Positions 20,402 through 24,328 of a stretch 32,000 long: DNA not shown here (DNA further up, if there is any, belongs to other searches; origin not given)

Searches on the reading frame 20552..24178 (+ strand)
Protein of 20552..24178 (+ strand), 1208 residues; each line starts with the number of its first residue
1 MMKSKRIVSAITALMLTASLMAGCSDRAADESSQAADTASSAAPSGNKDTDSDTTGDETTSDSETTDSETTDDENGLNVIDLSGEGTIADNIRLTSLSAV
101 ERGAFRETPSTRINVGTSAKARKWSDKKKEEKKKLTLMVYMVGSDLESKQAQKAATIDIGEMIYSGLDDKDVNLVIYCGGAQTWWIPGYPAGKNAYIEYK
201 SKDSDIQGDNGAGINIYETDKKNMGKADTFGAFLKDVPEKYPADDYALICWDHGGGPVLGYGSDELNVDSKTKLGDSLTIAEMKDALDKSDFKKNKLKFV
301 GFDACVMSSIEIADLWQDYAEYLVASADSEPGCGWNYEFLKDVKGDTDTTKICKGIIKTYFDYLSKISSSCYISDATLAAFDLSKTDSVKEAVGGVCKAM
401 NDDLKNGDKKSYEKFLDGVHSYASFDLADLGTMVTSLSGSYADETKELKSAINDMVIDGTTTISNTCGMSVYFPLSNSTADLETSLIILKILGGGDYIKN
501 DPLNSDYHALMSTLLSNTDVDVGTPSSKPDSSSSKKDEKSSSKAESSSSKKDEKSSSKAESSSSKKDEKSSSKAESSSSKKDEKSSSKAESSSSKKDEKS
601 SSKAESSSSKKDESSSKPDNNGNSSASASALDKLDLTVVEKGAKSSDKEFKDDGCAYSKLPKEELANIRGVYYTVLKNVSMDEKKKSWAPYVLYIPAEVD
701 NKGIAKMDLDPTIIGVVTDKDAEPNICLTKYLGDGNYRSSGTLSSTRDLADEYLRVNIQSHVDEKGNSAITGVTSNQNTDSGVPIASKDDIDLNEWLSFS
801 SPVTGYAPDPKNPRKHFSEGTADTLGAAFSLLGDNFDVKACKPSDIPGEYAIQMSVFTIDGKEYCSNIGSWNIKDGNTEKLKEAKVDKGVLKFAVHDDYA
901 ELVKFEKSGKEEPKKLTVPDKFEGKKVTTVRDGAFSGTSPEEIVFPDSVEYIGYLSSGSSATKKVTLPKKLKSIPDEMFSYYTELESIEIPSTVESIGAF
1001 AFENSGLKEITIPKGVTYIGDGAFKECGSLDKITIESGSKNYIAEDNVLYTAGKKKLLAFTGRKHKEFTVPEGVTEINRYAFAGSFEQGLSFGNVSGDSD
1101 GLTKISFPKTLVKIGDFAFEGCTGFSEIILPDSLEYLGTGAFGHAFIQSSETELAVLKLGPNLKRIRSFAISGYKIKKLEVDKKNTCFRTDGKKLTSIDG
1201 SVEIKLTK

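Call 36: search_protein_families(library=pfam, proteins=[window:20552-24178:+])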
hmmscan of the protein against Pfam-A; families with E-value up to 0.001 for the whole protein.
window:20552-24178:+ (1208 aa): 2 families
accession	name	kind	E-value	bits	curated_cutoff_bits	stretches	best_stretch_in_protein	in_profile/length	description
PF03415.19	Peptidase_C11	-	1.5e-41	143.6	25.8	1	139-452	1-295/359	Clostripain family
PF13306.12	LRR_5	-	1.9e-40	138.2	27.7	2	928-1037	1-110/127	BspA type Leucine rich repeat region (6 copies)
